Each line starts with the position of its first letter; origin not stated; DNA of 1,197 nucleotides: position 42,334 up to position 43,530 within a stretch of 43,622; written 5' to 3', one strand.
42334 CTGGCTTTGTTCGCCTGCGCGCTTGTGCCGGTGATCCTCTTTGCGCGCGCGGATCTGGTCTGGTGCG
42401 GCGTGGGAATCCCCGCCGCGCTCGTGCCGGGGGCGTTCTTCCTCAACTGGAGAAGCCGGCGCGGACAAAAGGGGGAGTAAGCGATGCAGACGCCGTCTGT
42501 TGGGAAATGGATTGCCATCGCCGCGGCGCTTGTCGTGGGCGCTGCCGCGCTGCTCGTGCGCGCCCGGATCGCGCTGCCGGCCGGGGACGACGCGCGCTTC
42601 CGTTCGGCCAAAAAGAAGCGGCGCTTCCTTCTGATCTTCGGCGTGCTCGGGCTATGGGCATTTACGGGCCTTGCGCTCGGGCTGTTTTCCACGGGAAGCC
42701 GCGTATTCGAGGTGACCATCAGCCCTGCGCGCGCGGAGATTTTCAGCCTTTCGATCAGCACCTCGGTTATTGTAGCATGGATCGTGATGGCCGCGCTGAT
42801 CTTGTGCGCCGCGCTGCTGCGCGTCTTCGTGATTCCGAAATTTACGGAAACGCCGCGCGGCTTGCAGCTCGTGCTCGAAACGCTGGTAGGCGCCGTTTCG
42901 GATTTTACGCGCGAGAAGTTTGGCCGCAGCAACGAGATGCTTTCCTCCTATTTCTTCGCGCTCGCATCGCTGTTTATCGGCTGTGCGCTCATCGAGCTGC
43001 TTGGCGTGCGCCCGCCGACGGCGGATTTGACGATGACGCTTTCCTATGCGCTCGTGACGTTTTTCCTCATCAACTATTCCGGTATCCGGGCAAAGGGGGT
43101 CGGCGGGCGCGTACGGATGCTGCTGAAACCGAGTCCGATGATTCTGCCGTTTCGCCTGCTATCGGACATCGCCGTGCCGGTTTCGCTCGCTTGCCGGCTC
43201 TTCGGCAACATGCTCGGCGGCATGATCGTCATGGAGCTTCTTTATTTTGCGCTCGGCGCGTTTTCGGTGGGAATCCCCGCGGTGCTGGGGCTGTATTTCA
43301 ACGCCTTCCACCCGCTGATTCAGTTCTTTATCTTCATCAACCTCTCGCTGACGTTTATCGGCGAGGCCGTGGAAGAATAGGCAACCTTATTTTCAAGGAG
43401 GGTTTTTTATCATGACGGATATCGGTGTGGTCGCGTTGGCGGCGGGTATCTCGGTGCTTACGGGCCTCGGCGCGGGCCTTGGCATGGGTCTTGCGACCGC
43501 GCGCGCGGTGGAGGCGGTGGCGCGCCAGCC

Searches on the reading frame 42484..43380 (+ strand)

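Call 53: search_protein_families(library=pfam, proteins=[window:42484-43380:+], max_evalue=0.001)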
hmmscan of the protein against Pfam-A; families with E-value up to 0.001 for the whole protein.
window:42484-43380:+ (298 aa): 1 family
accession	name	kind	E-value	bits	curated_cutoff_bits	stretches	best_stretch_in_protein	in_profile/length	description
PF00119.25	ATP-synt_A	-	6.9e-32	111.5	33.9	1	98-292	4-216/217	ATP synthase A chain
